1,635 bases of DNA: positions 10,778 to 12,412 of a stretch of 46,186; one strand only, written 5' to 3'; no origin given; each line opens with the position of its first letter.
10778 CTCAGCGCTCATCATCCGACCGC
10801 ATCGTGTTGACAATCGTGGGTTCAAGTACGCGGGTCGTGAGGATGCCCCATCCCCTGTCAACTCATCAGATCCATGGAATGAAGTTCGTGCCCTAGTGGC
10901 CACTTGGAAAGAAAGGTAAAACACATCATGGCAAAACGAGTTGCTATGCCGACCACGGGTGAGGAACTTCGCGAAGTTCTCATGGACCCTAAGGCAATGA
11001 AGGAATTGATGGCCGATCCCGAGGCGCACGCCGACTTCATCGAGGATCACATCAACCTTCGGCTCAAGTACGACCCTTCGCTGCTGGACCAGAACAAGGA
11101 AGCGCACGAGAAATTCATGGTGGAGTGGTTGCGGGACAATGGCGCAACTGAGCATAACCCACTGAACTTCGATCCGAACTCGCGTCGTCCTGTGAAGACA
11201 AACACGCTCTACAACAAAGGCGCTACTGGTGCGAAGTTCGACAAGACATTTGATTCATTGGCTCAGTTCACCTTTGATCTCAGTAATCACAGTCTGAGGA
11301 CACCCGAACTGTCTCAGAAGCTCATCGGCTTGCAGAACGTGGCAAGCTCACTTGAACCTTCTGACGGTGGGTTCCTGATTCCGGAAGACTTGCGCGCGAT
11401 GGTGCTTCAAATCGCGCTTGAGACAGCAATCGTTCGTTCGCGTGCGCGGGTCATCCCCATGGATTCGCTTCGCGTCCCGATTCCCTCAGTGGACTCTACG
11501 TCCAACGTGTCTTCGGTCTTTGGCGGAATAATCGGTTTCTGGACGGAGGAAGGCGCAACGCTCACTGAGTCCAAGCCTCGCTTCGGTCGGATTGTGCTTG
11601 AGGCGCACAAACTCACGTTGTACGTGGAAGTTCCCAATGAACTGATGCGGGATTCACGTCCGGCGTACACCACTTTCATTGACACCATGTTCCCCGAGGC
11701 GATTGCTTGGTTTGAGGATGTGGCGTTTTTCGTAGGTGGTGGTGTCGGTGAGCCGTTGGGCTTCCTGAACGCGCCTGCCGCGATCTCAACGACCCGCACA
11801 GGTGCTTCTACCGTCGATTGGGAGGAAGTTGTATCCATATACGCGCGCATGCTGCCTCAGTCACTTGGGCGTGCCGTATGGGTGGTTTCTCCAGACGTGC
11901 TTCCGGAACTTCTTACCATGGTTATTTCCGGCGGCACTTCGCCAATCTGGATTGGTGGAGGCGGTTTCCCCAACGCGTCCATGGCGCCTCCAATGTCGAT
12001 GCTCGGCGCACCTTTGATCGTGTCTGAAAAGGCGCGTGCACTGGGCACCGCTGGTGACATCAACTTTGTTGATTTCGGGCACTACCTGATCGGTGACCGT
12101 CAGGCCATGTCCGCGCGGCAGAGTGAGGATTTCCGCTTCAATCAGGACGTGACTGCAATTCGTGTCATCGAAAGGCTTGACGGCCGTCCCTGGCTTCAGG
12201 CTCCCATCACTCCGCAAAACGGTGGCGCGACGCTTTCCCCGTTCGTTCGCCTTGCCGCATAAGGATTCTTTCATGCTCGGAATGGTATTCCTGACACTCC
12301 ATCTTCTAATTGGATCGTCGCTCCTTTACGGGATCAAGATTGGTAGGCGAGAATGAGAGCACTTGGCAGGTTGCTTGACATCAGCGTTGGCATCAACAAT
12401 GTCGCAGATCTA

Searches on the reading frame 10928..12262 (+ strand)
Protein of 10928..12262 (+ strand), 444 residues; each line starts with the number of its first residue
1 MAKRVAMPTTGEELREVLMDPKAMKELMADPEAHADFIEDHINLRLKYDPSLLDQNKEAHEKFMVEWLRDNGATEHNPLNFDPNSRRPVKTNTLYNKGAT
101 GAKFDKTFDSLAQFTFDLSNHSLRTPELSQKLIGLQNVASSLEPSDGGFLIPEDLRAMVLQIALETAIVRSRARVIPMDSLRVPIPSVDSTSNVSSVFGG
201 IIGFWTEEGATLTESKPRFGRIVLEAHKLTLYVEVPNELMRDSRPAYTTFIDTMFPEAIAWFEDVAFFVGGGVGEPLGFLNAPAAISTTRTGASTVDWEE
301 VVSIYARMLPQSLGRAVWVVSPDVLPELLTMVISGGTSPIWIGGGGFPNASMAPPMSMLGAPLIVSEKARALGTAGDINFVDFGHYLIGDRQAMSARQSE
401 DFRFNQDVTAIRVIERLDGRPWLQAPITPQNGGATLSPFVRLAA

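Call 61: search_dna_similar(query=window:10928-12262:+, collection=phages, mode=protein, max_rows=15)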
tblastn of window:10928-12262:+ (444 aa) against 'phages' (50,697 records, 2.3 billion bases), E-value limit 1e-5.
Records with a match: 246; places in all: 246; records where one place covers at least 80% of the query: 3.
Best place of each record, by identity: <60% 246.
By first word of the organism name: Streptococcus 99; Vibrio 81; phage 12; Ruminococcus 7; Caulobacter 5; Coprococcus 4; Oscillospiraceae 3; Lachnospiraceae 3; Blautia 3; Acutalibacteraceae 2; and 22 more.
By host as written in the record: - 95; Streptococcus suis 11; Ruminococcus sp. 6; Caulobacter segnis CBR1 4; Coprococcus sp. 4; Oscillospiraceae 3; Lachnospiraceae 3; Blautia sp. 3; and 105 more.
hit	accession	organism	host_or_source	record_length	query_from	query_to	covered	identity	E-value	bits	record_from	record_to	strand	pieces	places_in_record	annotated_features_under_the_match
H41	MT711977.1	Streptomyces phage Dagobah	Streptomyces coelicolor M600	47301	4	443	99%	44.9%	8e-114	373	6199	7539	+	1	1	major capsid protein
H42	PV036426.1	Acutalibacteraceae phage NatCom_11578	Acutalibacteraceae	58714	32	427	89%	25.1%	2e-19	97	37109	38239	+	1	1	major head protein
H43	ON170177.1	Ralstonia phage YO103_6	Ralstonia solanacearum T379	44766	106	444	76%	28.0%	3e-24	112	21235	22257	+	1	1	record has no annotation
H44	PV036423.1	phage NatCom_17901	human feces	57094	78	438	81%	26.2%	2e-21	103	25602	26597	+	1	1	major head protein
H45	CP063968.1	Clostridium phage CWou-2020b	Clostridium botulinum BKT2873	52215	133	443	70%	29.8%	4e-32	135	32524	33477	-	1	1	phage major capsid protein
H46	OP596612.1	Bradyrhizobium phage ppBdUSDA122-1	Bradyrhizobium diazoefficiens USDA 122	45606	108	444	76%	27.1%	2e-23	109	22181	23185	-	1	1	major capsid protein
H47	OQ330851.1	Caulobacter phage W2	Caulobacter segnis CBR1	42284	145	443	67%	29.2%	5e-29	126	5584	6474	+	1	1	major capsid protein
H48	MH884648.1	Caulobacter phage Kronos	Caulobacter sp. CBR1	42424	145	443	67%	29.2%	5e-29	126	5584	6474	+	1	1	major capsid protein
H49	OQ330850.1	Caulobacter phage TMCBR4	Caulobacter segnis CBR1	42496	145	443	67%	29.2%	5e-29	126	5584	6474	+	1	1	major capsid protein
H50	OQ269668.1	Caulobacter phage TMCBR2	Caulobacter segnis CBR1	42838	145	443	67%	28.5%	2e-27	121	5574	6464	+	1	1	major capsid protein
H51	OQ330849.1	Caulobacter phage TMCBR3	Caulobacter segnis CBR1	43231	145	443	67%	28.5%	2e-27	121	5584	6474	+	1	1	major capsid protein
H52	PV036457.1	phage IMGVR 15682261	human feces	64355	135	434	68%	28.1%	4e-18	93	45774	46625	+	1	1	major head protein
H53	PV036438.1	Oscillospiraceae phage NatCom_27610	Oscillospiraceae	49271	135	420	64%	28.9%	1e-20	100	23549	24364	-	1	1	major head protein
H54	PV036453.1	Syntrophomonadaceae phage IMGVR 15540650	Syntrophomonadaceae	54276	135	427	66%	27.9%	9e-23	107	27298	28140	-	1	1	major head protein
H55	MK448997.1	Streptococcus phage Javan630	Streptococcus uberis C8329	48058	122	427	69%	26.4%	3e-14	81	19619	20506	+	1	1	major capsid protein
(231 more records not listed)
